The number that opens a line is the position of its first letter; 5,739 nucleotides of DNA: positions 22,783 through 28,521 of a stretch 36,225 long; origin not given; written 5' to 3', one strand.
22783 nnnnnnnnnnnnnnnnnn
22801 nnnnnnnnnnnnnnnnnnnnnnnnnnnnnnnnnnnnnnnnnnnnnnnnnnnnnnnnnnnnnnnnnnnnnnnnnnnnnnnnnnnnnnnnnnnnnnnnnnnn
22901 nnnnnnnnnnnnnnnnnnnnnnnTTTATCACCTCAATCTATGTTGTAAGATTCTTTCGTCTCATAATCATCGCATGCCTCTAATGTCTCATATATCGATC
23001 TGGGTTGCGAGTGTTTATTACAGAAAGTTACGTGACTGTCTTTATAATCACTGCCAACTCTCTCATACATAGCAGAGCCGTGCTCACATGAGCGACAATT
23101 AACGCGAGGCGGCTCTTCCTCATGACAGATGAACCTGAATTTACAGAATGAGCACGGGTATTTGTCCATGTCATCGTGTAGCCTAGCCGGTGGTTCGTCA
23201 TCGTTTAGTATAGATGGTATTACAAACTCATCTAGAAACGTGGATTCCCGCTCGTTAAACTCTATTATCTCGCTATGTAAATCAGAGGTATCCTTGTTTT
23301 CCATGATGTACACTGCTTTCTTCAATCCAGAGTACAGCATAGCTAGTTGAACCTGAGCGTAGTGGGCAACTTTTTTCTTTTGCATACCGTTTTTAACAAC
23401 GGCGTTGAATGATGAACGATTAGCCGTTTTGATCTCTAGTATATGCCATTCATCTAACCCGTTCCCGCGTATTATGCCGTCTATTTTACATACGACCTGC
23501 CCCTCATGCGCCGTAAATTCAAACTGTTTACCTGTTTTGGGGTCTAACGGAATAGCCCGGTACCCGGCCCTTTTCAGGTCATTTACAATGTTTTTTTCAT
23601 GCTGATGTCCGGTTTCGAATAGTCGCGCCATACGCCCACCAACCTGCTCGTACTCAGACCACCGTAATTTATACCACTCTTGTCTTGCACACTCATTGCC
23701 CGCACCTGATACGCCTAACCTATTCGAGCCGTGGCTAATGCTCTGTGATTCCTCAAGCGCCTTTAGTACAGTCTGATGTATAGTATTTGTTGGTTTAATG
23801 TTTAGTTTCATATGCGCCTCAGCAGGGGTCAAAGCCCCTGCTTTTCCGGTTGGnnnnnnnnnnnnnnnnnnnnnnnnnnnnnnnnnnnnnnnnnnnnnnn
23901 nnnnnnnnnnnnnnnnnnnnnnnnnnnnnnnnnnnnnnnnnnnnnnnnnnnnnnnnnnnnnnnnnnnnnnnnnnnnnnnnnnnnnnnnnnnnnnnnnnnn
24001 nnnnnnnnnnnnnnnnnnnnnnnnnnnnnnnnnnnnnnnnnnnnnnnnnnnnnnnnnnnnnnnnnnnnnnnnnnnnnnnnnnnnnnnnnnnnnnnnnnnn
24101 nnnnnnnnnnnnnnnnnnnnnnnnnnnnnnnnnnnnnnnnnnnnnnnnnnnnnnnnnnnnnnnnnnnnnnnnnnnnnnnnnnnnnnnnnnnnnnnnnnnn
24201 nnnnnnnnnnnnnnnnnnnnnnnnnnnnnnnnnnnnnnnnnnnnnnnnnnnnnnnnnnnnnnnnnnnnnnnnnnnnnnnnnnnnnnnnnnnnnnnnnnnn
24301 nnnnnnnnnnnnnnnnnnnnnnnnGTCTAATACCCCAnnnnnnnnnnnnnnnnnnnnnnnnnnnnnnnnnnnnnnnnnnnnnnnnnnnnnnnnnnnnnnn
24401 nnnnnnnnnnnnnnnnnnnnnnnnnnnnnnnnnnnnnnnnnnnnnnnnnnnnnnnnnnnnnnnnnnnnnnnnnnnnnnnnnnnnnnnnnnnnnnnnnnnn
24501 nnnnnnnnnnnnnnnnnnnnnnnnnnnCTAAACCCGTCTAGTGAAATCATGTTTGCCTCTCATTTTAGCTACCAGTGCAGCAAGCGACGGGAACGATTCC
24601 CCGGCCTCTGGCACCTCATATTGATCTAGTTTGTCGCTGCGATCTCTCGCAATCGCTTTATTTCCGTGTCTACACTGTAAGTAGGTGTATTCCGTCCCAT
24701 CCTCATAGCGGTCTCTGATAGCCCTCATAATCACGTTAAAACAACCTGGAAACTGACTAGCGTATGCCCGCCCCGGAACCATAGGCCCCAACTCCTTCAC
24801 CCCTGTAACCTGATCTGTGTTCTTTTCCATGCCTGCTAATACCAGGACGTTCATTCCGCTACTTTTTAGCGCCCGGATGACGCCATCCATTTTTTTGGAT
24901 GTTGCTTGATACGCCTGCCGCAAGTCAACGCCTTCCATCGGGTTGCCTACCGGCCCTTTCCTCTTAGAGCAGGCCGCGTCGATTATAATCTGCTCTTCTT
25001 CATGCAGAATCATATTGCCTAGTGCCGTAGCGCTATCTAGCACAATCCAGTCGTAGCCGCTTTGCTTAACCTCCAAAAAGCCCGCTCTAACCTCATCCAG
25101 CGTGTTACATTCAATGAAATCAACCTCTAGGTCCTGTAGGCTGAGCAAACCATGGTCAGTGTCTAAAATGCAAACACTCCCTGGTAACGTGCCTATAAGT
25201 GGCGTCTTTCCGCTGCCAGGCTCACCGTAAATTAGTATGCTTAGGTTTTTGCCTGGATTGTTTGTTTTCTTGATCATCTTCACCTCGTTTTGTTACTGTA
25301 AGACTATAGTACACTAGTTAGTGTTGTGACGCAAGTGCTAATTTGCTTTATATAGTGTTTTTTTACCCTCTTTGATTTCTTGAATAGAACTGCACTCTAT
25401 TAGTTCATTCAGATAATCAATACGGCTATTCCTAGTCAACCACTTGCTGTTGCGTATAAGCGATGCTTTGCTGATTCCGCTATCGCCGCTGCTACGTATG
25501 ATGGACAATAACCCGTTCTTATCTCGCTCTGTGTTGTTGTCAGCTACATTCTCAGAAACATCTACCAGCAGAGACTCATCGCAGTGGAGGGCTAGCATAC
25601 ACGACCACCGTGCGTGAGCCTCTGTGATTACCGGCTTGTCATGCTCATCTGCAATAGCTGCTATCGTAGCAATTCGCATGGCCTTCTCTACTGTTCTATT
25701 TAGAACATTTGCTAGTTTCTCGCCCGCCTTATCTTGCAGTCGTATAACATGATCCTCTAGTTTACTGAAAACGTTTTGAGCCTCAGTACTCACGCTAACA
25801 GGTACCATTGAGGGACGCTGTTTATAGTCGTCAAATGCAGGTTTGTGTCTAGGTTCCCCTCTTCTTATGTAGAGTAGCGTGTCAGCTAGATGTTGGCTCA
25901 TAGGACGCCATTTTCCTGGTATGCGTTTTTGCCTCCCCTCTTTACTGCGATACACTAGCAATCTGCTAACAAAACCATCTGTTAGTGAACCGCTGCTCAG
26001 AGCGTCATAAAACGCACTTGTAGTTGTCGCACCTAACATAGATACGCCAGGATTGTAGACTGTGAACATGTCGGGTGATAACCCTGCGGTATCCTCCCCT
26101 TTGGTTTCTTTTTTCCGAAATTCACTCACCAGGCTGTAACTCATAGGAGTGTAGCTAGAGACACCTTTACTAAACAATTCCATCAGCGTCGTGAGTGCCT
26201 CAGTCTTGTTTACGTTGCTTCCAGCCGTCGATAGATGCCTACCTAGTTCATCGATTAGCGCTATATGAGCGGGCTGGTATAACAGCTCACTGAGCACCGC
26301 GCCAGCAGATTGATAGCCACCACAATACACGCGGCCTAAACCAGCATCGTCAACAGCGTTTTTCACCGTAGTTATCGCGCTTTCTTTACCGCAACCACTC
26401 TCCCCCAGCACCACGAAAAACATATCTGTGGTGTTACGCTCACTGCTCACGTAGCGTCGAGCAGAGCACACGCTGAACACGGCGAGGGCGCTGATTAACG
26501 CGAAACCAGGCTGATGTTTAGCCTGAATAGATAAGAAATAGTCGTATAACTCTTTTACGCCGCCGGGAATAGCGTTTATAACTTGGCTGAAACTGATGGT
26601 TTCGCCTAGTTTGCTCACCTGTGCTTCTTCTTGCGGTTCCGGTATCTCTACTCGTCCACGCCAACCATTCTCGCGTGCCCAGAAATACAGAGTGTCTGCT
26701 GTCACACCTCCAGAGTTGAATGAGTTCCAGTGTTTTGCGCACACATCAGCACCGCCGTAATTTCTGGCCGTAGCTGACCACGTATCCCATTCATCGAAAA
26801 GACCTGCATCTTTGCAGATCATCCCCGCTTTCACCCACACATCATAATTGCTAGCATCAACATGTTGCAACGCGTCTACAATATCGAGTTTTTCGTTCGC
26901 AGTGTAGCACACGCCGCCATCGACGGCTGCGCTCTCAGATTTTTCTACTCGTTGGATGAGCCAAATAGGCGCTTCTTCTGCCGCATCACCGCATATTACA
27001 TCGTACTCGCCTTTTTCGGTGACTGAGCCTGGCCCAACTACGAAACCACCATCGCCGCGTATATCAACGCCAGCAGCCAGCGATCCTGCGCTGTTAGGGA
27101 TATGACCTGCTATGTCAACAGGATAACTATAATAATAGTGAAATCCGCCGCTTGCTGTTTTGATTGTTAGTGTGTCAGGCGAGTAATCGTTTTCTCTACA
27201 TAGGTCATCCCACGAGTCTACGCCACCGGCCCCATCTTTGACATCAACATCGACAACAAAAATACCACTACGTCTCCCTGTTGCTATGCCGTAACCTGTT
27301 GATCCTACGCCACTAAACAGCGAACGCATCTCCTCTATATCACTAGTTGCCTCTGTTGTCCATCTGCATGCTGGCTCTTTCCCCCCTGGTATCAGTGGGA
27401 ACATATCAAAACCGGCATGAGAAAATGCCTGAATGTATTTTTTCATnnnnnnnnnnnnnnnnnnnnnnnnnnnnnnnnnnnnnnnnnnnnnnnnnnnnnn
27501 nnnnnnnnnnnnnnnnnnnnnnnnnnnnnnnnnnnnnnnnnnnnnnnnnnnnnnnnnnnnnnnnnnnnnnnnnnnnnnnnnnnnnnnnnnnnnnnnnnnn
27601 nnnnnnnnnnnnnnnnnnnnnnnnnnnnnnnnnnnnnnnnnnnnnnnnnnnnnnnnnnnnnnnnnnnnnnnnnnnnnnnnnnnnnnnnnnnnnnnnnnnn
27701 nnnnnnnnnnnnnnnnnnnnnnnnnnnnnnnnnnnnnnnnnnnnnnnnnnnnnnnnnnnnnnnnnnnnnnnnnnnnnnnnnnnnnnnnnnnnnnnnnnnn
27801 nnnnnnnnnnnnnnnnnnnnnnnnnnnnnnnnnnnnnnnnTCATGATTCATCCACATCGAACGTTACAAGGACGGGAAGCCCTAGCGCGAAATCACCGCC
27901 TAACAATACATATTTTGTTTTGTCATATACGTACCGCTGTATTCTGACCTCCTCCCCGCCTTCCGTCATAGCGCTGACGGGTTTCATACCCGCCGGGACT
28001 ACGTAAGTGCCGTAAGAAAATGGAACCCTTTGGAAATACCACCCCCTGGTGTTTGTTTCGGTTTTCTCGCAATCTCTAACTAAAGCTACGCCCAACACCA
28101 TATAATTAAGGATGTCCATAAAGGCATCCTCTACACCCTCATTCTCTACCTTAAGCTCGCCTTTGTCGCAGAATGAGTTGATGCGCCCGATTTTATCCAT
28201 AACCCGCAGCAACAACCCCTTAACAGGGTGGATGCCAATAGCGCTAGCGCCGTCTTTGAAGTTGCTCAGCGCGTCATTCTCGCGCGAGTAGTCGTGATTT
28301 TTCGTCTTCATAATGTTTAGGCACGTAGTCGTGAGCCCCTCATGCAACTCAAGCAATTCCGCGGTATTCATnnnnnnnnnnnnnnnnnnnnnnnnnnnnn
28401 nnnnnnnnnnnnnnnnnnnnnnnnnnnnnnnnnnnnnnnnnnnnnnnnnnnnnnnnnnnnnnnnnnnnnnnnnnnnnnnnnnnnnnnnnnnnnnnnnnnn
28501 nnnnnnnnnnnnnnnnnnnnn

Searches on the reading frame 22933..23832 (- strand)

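Call 9: search_protein_families(library=phrogs, proteins=[window:22933-23832:-], max_evalue=0.001)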
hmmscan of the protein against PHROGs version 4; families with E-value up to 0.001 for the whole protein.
window:22933-23832:- (299 aa): 3 families
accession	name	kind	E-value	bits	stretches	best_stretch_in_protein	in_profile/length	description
phrog_1990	-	DNA, RNA and nucleotide metabolism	2.2e-64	218.6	1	12-296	11-287/290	Cas4-domain exonuclease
phrog_1706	-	DNA, RNA and nucleotide metabolism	6.3e-14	53.1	1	12-240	22-246/293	CRISPR/Cas system associated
phrog_434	-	DNA, RNA and nucleotide metabolism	2.6e-06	27.9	1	72-200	106-225/372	RecE-like recombination exonuclease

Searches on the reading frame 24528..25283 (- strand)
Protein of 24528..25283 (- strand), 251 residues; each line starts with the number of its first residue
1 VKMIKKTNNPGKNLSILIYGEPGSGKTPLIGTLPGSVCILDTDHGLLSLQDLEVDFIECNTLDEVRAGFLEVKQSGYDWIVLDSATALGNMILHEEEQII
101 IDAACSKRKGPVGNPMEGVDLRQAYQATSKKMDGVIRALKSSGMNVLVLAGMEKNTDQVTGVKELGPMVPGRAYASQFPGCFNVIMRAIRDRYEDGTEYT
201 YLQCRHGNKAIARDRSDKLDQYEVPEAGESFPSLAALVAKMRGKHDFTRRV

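Call 41: search_protein_families(library=pfam, proteins=[window:24528-25283:-], max_evalue=0.01)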
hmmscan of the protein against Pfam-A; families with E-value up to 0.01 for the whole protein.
window:24528-25283:- (251 aa): 2 families
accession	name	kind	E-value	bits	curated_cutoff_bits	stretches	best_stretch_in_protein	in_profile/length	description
PF13479.12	AAA_24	-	6e-19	69.1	27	1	12-215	1-194/195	AAA domain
PF06506.16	PrpR_N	-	0.0071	16.4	29.1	0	48-84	91-127/167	Propionate catabolism activator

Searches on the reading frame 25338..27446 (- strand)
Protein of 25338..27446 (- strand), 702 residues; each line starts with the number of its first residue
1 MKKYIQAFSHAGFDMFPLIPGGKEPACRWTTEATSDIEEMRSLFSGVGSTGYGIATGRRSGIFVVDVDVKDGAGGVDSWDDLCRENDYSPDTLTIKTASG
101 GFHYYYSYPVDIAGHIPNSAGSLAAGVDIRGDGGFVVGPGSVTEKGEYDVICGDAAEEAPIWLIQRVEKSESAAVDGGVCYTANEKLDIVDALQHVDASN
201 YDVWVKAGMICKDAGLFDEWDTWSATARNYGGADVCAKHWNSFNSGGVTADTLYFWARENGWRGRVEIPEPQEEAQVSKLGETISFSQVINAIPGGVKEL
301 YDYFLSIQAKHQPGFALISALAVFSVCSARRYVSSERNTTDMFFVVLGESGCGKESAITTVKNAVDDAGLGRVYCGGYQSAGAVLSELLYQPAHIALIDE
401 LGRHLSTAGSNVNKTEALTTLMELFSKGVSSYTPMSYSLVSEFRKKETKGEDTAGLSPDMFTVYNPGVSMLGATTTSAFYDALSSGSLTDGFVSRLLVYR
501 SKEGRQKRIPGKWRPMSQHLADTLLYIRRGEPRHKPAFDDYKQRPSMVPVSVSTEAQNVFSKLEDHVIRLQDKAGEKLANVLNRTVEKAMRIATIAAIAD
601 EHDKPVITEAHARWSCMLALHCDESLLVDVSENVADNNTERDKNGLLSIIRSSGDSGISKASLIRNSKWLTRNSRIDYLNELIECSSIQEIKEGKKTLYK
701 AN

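Call 9: search_protein_families(library=phrogs, proteins=[window:25338-27446:-], max_evalue=0.001)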
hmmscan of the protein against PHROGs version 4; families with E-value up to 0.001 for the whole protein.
window:25338-27446:- (702 aa): 10 families
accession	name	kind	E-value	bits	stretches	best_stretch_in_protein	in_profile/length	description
phrog_3022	-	DNA, RNA and nucleotide metabolism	1.7e-84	285.7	1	29-666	54-736/788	DNA primase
phrog_10514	-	DNA, RNA and nucleotide metabolism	4.9e-30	105.4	1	298-657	345-697/750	DNA primase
phrog_1156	-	DNA, RNA and nucleotide metabolism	1e-29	104.7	1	2-267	14-315/855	DNA primase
phrog_5852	-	DNA, RNA and nucleotide metabolism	4.3e-21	76.3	1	9-153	75-230/242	DNA polymerase/primase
phrog_906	-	DNA, RNA and nucleotide metabolism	2.3e-17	64.1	1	50-173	112-249/872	DNA polymerase/primase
phrog_695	-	DNA, RNA and nucleotide metabolism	3.4e-13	50.2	1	1-171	8-181/704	DNA polymerase/primase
phrog_2597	-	DNA, RNA and nucleotide metabolism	4.9e-11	42.9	1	184-267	2-91/747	DNA primase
phrog_29234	-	unknown function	9.1e-08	31.6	1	176-263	227-322/887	-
phrog_5177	-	DNA, RNA and nucleotide metabolism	0.00013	21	1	5-145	24-162/876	DNA polymerase/primase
phrog_15962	-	DNA, RNA and nucleotide metabolism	0.00036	19.9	1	188-262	248-331/835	DNA primase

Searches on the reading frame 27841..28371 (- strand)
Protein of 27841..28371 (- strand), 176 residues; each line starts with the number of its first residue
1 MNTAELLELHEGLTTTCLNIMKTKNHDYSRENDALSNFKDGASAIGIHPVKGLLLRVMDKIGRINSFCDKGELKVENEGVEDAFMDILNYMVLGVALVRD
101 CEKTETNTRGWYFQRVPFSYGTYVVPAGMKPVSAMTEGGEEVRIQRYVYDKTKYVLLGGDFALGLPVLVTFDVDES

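Call 41: search_protein_families(library=pfam, proteins=[window:27841-28371:-], max_evalue=0.01)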
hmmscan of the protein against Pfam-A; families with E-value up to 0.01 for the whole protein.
window:27841-28371:- (176 aa): 1 family
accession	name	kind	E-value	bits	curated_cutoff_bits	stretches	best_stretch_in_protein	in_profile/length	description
PF07659.16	DUF1599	-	7.3e-07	29.9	25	1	57-95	21-58/61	Nucleotide modification associated domain 1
